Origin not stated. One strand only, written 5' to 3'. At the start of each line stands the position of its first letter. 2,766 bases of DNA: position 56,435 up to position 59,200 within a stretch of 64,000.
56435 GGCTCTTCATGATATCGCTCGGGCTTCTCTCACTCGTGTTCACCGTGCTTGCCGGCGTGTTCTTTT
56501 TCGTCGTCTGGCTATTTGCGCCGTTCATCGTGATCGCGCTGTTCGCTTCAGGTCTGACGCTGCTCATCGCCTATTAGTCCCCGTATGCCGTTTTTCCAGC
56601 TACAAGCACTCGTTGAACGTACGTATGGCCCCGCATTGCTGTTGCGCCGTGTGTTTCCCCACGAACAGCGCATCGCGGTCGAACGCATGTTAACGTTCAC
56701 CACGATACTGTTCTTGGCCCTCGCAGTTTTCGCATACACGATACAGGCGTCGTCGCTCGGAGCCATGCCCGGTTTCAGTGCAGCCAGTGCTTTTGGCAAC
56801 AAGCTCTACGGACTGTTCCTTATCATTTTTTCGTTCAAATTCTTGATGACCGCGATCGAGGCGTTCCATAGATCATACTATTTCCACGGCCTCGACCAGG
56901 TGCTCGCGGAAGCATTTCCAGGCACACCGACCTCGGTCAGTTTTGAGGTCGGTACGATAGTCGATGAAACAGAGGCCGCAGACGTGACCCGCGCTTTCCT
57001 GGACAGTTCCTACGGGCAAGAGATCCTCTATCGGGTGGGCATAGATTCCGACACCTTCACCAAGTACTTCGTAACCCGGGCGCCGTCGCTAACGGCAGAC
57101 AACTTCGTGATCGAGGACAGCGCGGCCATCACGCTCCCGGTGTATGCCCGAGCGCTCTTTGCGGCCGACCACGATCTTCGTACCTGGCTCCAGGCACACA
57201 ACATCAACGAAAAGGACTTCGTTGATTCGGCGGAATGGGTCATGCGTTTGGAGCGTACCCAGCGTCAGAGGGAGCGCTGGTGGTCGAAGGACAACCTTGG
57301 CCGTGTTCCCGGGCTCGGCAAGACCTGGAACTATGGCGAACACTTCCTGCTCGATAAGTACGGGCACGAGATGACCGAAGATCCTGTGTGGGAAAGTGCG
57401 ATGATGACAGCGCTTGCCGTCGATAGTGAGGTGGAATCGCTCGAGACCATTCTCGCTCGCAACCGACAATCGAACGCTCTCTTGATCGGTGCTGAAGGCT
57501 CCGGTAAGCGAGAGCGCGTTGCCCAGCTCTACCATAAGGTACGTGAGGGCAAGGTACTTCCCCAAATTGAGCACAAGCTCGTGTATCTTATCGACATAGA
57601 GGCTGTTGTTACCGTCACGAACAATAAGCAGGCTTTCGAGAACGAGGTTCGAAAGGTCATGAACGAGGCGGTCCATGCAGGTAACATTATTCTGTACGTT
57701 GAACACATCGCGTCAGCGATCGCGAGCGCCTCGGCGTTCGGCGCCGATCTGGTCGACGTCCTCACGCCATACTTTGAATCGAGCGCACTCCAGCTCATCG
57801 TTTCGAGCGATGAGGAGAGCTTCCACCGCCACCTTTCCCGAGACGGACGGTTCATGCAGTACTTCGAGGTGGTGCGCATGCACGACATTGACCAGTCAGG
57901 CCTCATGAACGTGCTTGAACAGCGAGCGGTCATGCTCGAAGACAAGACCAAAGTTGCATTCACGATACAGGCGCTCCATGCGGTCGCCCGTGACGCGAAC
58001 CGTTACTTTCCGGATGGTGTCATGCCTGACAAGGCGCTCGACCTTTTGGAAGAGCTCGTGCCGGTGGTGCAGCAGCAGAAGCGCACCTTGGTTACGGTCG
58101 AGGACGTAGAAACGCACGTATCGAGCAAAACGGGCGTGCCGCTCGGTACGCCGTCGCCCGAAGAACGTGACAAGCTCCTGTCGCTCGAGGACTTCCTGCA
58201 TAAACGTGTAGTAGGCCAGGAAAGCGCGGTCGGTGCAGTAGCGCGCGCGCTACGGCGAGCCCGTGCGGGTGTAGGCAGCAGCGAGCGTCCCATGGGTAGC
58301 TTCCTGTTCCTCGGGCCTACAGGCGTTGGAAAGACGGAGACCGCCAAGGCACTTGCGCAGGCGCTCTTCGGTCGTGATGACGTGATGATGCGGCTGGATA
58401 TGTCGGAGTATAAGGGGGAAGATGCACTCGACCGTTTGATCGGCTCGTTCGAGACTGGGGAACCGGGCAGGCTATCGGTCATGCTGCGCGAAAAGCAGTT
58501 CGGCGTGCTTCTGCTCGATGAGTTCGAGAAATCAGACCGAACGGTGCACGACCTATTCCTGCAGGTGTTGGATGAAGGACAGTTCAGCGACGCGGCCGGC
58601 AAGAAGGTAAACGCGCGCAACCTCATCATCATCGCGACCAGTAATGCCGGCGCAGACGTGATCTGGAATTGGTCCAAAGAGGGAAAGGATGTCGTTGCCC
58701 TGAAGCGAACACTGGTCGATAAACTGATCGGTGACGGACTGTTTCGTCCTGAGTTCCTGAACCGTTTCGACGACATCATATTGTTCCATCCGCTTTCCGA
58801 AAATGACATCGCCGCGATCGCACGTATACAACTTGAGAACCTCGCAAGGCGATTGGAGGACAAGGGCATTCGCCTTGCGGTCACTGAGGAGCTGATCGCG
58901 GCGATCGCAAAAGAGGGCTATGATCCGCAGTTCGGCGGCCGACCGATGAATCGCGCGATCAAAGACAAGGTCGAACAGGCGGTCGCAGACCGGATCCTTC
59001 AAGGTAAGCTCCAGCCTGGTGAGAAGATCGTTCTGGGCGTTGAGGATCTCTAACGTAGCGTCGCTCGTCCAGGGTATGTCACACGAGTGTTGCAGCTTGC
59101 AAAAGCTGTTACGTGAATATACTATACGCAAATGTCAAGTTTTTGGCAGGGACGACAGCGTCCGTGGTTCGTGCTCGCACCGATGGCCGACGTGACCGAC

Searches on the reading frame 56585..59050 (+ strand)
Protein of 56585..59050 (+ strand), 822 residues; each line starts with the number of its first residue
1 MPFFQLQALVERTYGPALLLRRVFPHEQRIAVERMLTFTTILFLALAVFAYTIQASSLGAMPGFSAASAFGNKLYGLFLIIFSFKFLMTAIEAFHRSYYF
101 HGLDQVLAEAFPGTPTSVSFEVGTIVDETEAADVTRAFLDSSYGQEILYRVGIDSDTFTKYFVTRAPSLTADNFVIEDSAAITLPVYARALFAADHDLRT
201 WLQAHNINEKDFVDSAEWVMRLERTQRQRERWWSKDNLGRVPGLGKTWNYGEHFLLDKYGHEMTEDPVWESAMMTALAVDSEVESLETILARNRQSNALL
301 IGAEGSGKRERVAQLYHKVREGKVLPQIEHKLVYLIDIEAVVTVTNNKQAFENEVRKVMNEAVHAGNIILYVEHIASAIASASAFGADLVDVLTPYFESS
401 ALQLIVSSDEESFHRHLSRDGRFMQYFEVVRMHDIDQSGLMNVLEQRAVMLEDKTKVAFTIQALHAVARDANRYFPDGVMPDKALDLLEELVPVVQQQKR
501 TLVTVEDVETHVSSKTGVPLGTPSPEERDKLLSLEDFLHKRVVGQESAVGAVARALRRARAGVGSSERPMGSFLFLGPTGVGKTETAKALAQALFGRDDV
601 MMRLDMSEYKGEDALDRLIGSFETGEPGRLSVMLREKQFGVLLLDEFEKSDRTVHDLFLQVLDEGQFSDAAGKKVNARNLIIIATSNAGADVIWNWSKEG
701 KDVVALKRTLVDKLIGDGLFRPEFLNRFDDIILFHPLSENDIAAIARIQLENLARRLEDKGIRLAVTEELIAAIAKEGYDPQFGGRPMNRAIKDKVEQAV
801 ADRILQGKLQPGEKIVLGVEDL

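Call 3: search_protein_families(library=pfam, proteins=[window:56585-59050:+], max_evalue=0.01)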
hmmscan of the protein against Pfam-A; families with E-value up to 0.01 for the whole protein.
window:56585-59050:+ (822 aa): 15 families
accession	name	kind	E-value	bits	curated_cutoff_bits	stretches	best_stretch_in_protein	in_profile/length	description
PF07724.20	AAA_2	-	1.9e-37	129.3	27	1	568-731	1-166/166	AAA domain (Cdc48 subfamily)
PF10431.15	ClpB_D2-small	-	1.9e-23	82.8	21.9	1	737-816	1-80/81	C-terminal, D2-small domain, of ClpB protein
PF07728.20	AAA_5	-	9.3e-10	39.1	22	1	573-689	2-124/139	AAA domain (dynein-related subfamily)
PF00004.35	AAA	-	1.5e-09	38.8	21.2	1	574-688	2-110/131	ATPase family associated with various cellular activities (AAA)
PF00158.32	Sigma54_activat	-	1.4e-08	35.1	20.2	1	571-688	23-143/168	Sigma-54 interaction domain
PF17871.7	AAA_lid_9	-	2.5e-06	27.8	22.8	1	442-512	7-78/104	AAA lid domain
PF00437.27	T2SSE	-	0.00081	18.6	24.9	0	567-611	139-184/370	Type II/IV secretion system protein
PF13401.12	AAA_22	-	0.0013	19.5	27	0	572-633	7-65/130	AAA domain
PF13191.12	AAA_16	-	0.0014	19.6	32.6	0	541-596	1-50/167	AAA ATPase domain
PF01078.27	Mg_chelatase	-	0.0015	18.4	20.3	0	618-667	90-135/207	Magnesium chelatase, subunit ChlI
PF20720.3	nSTAND3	-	0.0023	18.1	27.2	0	574-599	21-46/155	Novel STAND NTPase 3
PF12775.13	AAA_7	-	0.0033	17.4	25.8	0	572-619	35-82/181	P-loop containing dynein motor region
PF13177.12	DNA_pol3_delta2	-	0.005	17.3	27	0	567-599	16-48/161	DNA polymerase III, delta subunit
PF13521.12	AAA_28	-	0.0057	17.3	27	0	574-596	3-24/164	AAA domain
PF01695.23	IstB_IS21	-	0.0071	16.3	24.1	0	574-598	96-119/238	IstB-like ATP binding protein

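Call 4: search_protein_families(library=ncbifam, proteins=[window:56585-59050:+], max_evalue=0.01)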
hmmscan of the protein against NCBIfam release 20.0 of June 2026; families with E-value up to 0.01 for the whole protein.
window:56585-59050:+ (822 aa): 28 families (the best 25 are shown)
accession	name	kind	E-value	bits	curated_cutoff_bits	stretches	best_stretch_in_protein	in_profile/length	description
TIGR03346.1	chaperone_ClpB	equivalog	6.1e-122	408.6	1232.1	2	500-821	525-847/853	ATP-dependent chaperone ClpB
TIGR02639.1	ClpA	equivalog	5e-110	368.8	993.15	1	251-816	163-731/734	ATP-dependent Clp protease ATP-binding subunit ClpA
NF008118.0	PRK10865.1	equivalog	3.9e-108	362.5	1417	2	500-821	528-850/857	ATP-dependent chaperone ClpB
NF033607.0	disagg_AAA_ClpG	exception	6.8e-100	335.3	1900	2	496-816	548-873/932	AAA family protein disaggregase ClpG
NF033606.1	heat_AAA_ClpK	exception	4.1e-99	332.7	1900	2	503-814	576-893/949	heat shock survival AAA family ATPase ClpK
TIGR03345.1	VI_ClpV1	equivalog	1.4e-95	321.4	884.95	2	502-807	528-838/852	type VI secretion system ATPase TssH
NF008263.0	PRK11034.1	equivalog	1.4e-80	271.2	1350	1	279-817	191-733/758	ATP-dependent Clp protease ATP-binding subunit ClpA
NF003745.1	PRK05342.1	equivalog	3.7e-07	29.4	359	0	532-594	63-133/418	ATP-dependent Clp protease ATP-binding subunit ClpX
NF001679.0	PRK00440.1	equivalog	1.4e-06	27.6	303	1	567-647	36-112/322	replication factor C small subunit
NF047784.1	MadB_ATPase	equivalog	4.9e-06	25.9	475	1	573-605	36-65/298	MadB family AAA-type ATPase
TIGR02928.1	TIGR02928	subfamily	1.6e-05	23.9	181.3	0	535-594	10-64/366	orc1/cdc6 family replication initiation protein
TIGR02397.1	dnaX_nterm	equivalog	4.9e-05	22.7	250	1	541-594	15-60/355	DNA polymerase III subunit gamma/tau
NF051870.1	NAssimRespRegNtrX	equivalog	6e-05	22.1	600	1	538-686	131-277/452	nitrogen assimilation response regulator NtrX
TIGR00382.1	clpX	equivalog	8.6e-05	21.7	370.75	0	523-594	67-141/414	ATP-dependent protease ATP-binding subunit ClpX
NF009067.0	PRK12402.1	equivalog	0.00027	20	317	0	569-598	35-64/340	replication factor C small subunit 2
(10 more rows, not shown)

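Call 18: find_related_loci(query=window:56585-59050:+, collection=genome_contigs, flank=10000)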
Query window:56585-59050:+ (822 aa) in genome_contigs; peptide patterns used: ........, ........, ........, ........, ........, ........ (x = any residue, [..] = any of these).
42 stretches matched a pattern, but none encodes a relative of the query by tblastn (E <= 1e-3).
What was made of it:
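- On SLIMP-type pseudo-SerRS: The rest of the genome was not accessible (call 18).
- The rest of the genome could not be read: it is not in the genome collection (call 18).
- Tried and rejected: A genome_contigs scan with the Clp-like protein did not even find the source genome (call 18).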

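Call 19: find_homologous_proteins(query=window:56585-59050:+, max_evalue=1e-50)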
Query window:56585-59050:+ (822 aa): 137 proteins with E <= 1e-50 among 8000 candidates; the best 120 are listed.
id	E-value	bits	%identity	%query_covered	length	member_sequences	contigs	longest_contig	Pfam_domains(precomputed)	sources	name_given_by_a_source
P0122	0.0e+0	1824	100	100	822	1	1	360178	PF00158.33,PF07724.21,PF00004.36,PF17871.8,PF07728.21,PF10431.16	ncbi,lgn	-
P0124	0.0e+0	1293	69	100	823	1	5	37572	PF00158.33,PF07724.21,PF00004.36,PF17871.8,PF07728.21,PF10431.16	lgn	-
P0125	0.0e+0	1108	61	100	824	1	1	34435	PF00158.33,PF07724.21,PF00004.36,PF17871.8,PF07728.21,PF10431.16,PF13191.13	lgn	-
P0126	0.0e+0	1061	59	98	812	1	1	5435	PF00158.33,PF07724.21,PF00004.36,PF07728.21,PF10431.16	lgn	-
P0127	0.0e+0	1058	60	99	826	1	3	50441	PF00158.33,PF07724.21,PF00004.36,PF17871.8,PF07728.21,PF10431.16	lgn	-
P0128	0.0e+0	1037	56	100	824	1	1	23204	PF00158.33,PF07724.21,PF00004.36,PF07728.21,PF10431.16,PF25199.2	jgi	jgi:ATP-dependent Clp protease ATP-binding subunit ClpC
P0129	0.0e+0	1032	56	100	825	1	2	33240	PF00158.33,PF07724.21,PF00004.36,PF17871.8,PF07728.21,PF10431.16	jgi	-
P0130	0.0e+0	1029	57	99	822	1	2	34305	PF00158.33,PF07724.21,PF00004.36,PF17871.8,PF07728.21,PF10431.16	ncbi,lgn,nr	ncbi:MAG: ATP-dependent Clp protease ATP-binding subunit [Candidatus Pacebacteria bacterium]|nr:ATP-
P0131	0.0e+0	1026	58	100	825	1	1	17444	PF00158.33,PF07724.21,PF00004.36,PF17871.8,PF07728.21,PF10431.16,PF13191.13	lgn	-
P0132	0.0e+0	1021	57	99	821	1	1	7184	PF00158.33,PF07724.21,PF00004.36,PF17871.8,PF07728.21,PF10431.16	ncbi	-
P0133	2.6e-296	1003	58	94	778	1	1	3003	PF00158.33,PF07724.21,PF00004.36,PF07728.21,PF10431.16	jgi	jgi:ATP-dependent Clp protease ATP-binding subunit ClpC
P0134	4.6e-292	989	53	99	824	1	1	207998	PF00158.33,PF07724.21,PF00004.36,PF07728.21,PF10431.16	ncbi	-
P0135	8.6e-288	975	53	100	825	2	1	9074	PF07724.21,PF00004.36,PF07728.21,PF10431.16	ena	-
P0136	2.6e-285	967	52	100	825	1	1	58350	PF07724.21,PF00004.36,PF07728.21,PF10431.16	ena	-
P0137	3.4e-285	966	52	100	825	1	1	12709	PF07724.21,PF00004.36,PF07728.21,PF10431.16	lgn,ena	-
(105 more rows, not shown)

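Call 20: find_encoding_contigs(protein=P0124, flank=10000, max_places=3)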
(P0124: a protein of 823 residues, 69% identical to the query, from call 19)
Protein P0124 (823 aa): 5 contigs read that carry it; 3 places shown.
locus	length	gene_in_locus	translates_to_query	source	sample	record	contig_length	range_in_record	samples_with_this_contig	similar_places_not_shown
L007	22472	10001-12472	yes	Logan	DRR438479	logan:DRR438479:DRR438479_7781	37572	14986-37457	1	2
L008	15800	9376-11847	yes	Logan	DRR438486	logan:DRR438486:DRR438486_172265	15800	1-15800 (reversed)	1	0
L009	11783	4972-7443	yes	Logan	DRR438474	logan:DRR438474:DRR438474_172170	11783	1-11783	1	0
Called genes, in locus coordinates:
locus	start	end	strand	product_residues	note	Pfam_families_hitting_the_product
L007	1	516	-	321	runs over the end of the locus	PF02557:VanY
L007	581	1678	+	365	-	PF02540:NAD_synthase (weak), PF03054:tRNA_Me_trans, PF06508:QueC (faint), PF20259:tRNA_Me_trans_M, PF20258:tRNA_Me_trans_C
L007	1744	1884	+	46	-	-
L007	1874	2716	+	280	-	-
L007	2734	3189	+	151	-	PF02308:MgtC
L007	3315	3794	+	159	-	-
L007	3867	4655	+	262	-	PF13623:SurA_N_2, PF13624:SurA_N_3, PF09312:SurA_N, PF23716:DUF7158 (weak)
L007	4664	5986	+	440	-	PF00675:Peptidase_M16, PF05193:Peptidase_M16_C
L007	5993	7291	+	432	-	PF05193:Peptidase_M16_C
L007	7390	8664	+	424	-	PF02403:Seryl_tRNA_N, PF00587:tRNA-synt_2b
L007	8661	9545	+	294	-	PF08478:POTRA_1 (weak)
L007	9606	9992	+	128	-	-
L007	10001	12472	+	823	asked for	PF17871:AAA_lid_9 (faint), PF00158:Sigma54_activat (weak), PF00004:AAA (weak), PF07724:AAA_2, PF07728:AAA_5, PF10431:ClpB_D2-small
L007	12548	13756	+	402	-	PF01207:Dus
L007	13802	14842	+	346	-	PF05496:RuvB_N (weak), PF13177:DNA_pol3_delta2 (weak), PF00004:AAA, PF13401:AAA_22 (faint), PF13177:DNA_pol3_delta2, PF22608:DNAX_ATPase_lid (weak), PF12169:DNA_pol3_gamma3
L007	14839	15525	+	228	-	PF00300:His_Phos_1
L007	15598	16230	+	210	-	PF00300:His_Phos_1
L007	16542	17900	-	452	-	-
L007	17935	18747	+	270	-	PF13489:Methyltransf_23, PF13847:Methyltransf_31 (weak), PF08241:Methyltransf_11 (weak), PF13649:Methyltransf_25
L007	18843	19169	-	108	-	-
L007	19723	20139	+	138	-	PF12643:MazG-like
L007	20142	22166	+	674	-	PF04851:ResIII (weak), PF13401:AAA_22 (faint), PF24883:NPHP3_N (faint), PF09848:SLFN-g3_helicase, PF00717:Peptidase_S24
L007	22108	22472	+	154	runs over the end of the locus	-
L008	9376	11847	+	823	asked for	PF17871:AAA_lid_9 (faint), PF00158:Sigma54_activat (weak), PF00004:AAA (weak), PF07724:AAA_2, PF07728:AAA_5, PF10431:ClpB_D2-small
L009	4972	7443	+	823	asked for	PF17871:AAA_lid_9 (faint), PF00158:Sigma54_activat (weak), PF00004:AAA (weak), PF07724:AAA_2, PF07728:AAA_5, PF10431:ClpB_D2-small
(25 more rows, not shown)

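Call 21: find_encoding_contigs(protein=P0125, flank=10000, max_places=2)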
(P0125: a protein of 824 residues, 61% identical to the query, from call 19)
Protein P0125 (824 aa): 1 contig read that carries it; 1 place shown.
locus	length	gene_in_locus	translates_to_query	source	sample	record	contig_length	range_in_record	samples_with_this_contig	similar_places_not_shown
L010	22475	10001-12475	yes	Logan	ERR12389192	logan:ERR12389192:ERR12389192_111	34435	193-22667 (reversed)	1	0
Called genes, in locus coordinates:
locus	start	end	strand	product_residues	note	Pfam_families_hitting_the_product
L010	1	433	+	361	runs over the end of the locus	PF17179:Fer4_22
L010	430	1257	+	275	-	PF00970:FAD_binding_6 (weak), PF10418:DHODB_Fe-S_bind (weak)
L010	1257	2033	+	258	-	PF01058:Oxidored_q6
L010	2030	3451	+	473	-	PF00374:NiFeSe_Hases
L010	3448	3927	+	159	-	PF01750:HycI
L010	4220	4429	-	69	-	-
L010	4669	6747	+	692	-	PF02518:HATPase_c, PF00204:DNA_gyraseB, PF01751:Toprim, PF00986:DNA_gyraseB_C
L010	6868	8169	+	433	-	PF02403:Seryl_tRNA_N, PF00587:tRNA-synt_2b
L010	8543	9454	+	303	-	PF08478:POTRA_1 (weak), PF03799:FtsQ_DivIB_C (weak)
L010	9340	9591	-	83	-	-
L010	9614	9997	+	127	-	-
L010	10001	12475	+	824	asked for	PF13191:AAA_16 (faint), PF17871:AAA_lid_9 (weak), PF00158:Sigma54_activat (weak), PF00004:AAA (weak), PF07724:AAA_2, PF07728:AAA_5 (weak), PF10431:ClpB_D2-small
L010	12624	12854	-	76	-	-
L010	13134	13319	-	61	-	-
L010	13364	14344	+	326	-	PF01207:Dus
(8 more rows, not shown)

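Call 53: search_protein_families(library=ncbifam, proteins=[L007:7390-8661:+], max_evalue=1e-10)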
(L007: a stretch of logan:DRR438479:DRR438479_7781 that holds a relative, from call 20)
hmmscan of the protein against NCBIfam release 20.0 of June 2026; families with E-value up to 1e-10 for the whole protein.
L007:7390-8661:+ (424 aa): 1 family
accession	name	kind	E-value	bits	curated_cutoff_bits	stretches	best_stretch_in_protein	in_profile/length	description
TIGR00414.1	serS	equivalog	1.3e-130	436.2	301.65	1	1-415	1-418/418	serine--tRNA ligase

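Call 68: find_encoding_contigs(protein=P0127, flank=10000, max_places=2)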
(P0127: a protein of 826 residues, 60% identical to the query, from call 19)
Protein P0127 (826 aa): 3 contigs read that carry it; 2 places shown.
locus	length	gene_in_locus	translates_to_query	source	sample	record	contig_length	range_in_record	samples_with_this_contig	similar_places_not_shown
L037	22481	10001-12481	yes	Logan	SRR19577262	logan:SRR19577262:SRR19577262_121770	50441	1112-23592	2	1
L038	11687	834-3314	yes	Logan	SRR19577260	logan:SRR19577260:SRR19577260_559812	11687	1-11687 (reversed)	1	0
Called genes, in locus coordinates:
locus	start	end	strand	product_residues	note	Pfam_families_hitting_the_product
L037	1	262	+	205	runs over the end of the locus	-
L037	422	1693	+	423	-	PF03054:tRNA_Me_trans, PF24167:DUF7411 (faint), PF03054:tRNA_Me_trans, PF20259:tRNA_Me_trans_M, PF20258:tRNA_Me_trans_C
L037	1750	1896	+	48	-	-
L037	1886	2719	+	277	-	-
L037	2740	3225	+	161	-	PF02308:MgtC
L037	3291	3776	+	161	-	-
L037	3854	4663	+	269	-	PF13624:SurA_N_3, PF13623:SurA_N_2, PF09312:SurA_N, PF23716:DUF7158 (weak)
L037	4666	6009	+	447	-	PF00675:Peptidase_M16, PF05193:Peptidase_M16_C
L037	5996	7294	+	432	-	PF05193:Peptidase_M16_C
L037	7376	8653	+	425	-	PF02403:Seryl_tRNA_N, PF00587:tRNA-synt_2b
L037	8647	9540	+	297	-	-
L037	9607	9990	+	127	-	-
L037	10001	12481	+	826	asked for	PF17871:AAA_lid_9 (weak), PF00158:Sigma54_activat, PF00004:AAA (weak), PF07724:AAA_2, PF07728:AAA_5, PF10431:ClpB_D2-small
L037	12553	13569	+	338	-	PF01207:Dus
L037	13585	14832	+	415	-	-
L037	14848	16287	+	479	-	PF21110:GlxA (faint)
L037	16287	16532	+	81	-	PF01176:eIF-1a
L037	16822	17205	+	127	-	PF00416:Ribosomal_S13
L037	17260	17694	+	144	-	PF00861:Ribosomal_L18p (weak), PF00411:Ribosomal_S11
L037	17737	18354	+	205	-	PF00163:Ribosomal_S4, PF22421:SYY_C-terminal (weak), PF01479:S4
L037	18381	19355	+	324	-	PF01193:RNA_pol_L, PF01000:RNA_pol_A_bac, PF03118:RNA_pol_A_CTD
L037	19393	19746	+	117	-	PF01196:Ribosomal_L17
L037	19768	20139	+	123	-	PF00572:Ribosomal_L13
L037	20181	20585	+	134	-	PF00380:Ribosomal_S9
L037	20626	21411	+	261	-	PF02517:Rce1-like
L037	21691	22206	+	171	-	-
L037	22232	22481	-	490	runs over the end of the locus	-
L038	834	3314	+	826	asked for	PF17871:AAA_lid_9 (weak), PF00158:Sigma54_activat, PF00004:AAA (weak), PF07724:AAA_2, PF07728:AAA_5, PF10431:ClpB_D2-small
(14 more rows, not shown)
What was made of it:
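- On SLIMP-type pseudo-SerRS: The gene is the positional ortholog (calls 20, 68).
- Closest known: Canonical bacterial seryl-tRNA synthetase. Same: Same genomic slot and flanking genes (calls 20, 68).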
